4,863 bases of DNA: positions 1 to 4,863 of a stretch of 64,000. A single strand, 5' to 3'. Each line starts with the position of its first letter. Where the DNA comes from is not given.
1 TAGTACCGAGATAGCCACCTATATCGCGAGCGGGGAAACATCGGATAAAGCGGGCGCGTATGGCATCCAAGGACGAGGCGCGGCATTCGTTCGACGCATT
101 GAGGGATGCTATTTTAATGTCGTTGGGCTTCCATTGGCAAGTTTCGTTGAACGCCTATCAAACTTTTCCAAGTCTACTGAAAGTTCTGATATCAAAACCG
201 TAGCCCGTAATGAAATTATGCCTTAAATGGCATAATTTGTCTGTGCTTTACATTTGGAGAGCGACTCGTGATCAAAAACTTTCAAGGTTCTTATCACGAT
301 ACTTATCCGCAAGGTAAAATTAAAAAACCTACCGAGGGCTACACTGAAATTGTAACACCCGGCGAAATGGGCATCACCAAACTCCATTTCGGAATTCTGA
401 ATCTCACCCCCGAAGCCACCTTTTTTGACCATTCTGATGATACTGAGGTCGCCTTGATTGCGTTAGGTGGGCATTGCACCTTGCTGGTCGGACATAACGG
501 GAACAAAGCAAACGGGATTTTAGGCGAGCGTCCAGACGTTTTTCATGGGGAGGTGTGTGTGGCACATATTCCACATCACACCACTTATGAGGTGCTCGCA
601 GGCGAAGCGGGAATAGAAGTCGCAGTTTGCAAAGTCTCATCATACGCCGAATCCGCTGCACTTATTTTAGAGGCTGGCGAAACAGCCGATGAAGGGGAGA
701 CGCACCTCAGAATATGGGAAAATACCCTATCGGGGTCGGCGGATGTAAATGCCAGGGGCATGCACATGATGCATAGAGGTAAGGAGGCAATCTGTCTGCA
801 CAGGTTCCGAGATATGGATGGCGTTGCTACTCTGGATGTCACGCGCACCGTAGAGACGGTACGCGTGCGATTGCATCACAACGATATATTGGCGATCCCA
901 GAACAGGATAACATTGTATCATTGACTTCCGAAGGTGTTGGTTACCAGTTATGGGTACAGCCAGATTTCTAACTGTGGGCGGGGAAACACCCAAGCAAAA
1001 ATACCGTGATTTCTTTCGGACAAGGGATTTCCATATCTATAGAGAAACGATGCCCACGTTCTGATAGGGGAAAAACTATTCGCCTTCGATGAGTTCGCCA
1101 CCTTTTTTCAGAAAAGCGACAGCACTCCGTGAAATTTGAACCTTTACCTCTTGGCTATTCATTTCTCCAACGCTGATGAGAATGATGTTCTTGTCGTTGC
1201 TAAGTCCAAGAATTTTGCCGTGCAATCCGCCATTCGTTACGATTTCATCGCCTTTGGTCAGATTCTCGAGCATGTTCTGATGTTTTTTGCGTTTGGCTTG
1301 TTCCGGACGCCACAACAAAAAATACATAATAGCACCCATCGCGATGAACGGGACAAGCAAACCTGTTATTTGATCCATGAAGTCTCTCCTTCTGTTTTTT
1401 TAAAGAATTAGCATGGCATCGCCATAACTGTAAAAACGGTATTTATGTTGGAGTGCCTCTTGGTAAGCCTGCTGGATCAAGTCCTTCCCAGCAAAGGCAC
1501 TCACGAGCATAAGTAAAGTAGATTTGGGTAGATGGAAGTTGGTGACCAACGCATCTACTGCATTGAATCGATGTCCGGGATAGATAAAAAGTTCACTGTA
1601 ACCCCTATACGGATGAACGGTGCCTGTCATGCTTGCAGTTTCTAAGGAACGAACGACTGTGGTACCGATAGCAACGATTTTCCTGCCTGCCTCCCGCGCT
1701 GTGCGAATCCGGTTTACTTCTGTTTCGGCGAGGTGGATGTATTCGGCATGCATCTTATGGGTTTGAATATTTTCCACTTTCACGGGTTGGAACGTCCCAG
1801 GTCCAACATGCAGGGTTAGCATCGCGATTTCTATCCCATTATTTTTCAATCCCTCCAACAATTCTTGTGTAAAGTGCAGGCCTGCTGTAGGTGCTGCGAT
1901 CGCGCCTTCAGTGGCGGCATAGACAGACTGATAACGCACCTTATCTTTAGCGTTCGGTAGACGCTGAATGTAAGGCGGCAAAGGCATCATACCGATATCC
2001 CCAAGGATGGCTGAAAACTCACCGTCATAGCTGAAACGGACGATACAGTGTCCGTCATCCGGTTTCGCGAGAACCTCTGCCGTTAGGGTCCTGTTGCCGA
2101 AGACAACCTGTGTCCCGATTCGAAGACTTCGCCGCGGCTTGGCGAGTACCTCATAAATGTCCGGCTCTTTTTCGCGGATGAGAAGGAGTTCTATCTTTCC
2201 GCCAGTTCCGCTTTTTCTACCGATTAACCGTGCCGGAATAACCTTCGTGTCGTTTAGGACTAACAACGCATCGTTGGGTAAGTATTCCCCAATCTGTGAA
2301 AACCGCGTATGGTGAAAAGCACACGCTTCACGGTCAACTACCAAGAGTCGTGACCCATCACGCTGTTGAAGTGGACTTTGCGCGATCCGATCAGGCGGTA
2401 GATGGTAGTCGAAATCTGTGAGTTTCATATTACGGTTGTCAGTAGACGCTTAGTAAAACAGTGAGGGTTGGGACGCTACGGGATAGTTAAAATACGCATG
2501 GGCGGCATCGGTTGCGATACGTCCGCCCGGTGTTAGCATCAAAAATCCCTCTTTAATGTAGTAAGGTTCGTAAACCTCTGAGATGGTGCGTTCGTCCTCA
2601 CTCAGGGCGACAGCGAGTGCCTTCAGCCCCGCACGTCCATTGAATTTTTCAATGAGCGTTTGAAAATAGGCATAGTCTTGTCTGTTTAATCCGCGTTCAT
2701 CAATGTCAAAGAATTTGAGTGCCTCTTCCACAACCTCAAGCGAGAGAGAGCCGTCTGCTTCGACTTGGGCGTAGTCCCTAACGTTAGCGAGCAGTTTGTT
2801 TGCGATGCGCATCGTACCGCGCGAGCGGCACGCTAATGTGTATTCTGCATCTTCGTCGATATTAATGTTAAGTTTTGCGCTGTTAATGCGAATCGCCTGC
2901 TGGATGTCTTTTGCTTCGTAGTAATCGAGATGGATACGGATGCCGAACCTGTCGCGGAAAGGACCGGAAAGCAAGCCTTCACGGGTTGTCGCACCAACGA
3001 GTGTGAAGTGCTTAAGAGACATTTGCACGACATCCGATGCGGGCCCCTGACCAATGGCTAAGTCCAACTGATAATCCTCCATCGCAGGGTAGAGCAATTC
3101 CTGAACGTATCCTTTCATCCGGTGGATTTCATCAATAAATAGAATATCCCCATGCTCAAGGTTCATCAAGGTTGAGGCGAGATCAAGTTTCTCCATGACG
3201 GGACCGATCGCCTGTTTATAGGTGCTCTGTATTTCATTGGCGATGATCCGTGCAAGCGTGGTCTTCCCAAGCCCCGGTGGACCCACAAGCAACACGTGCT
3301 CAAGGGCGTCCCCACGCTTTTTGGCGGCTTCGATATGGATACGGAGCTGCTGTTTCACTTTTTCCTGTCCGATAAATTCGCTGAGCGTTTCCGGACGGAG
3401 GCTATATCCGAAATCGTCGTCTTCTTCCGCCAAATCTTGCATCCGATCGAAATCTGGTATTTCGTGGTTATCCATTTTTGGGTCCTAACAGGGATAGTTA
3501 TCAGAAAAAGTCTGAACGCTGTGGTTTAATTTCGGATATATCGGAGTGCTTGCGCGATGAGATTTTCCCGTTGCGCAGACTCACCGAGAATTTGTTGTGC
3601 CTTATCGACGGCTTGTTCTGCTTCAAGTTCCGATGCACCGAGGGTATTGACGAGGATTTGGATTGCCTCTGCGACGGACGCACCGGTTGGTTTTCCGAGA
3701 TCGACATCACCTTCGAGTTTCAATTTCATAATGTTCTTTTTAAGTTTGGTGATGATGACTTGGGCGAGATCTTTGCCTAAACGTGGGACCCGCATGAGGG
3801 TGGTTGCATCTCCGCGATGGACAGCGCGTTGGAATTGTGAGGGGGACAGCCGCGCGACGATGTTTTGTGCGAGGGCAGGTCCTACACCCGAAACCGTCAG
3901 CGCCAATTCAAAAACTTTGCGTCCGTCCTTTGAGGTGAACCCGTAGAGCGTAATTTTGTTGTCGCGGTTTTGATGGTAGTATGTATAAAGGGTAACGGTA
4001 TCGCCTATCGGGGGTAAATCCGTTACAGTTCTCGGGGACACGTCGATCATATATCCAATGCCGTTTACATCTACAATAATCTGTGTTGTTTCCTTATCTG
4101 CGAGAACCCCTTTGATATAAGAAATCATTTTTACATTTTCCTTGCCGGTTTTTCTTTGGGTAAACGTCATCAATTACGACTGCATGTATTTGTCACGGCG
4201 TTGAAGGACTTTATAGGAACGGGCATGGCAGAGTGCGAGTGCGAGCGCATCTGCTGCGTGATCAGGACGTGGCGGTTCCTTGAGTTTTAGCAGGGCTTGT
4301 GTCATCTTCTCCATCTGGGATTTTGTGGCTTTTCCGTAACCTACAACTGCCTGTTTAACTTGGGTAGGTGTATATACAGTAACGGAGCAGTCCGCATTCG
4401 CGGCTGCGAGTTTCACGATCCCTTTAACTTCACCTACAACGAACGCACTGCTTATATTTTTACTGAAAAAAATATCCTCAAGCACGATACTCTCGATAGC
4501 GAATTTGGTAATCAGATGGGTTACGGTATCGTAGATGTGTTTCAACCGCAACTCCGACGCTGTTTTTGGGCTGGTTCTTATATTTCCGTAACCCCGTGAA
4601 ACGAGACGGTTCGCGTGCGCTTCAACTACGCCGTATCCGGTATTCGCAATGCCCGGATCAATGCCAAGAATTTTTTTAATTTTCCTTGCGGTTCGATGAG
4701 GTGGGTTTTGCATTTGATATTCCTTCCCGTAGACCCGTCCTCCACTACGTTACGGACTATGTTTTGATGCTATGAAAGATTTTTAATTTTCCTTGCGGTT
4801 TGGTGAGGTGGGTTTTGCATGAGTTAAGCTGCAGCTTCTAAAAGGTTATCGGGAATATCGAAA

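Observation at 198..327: Unclassified modular intergenic cassette (long form): GTAG + perfect hairpin + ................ + variable spacer + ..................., three copies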

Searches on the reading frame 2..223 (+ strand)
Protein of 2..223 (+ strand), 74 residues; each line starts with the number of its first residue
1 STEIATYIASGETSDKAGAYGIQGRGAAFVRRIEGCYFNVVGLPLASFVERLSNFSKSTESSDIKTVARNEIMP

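Call 65: search_protein_families(library=pfam, proteins=[window:2-223:+])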
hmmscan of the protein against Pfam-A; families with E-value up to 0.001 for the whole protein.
window:2-223:+ (74 aa): 1 family
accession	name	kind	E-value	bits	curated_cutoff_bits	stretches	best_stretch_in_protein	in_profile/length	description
PF02545.19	Maf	-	1.7e-18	67.4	27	1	2-54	133-186/187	Maf-like protein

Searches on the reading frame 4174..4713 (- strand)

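Call 65: search_protein_families(library=pfam, proteins=[window:4174-4713:-])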
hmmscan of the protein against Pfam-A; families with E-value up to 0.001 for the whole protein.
window:4174-4713:- (179 aa): 1 family
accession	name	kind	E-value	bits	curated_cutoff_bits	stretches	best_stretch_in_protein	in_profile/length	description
PF02075.23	RuvC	-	5.2e-48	163.1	22.2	1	15-163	1-148/148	Crossover junction endodeoxyribonuclease RuvC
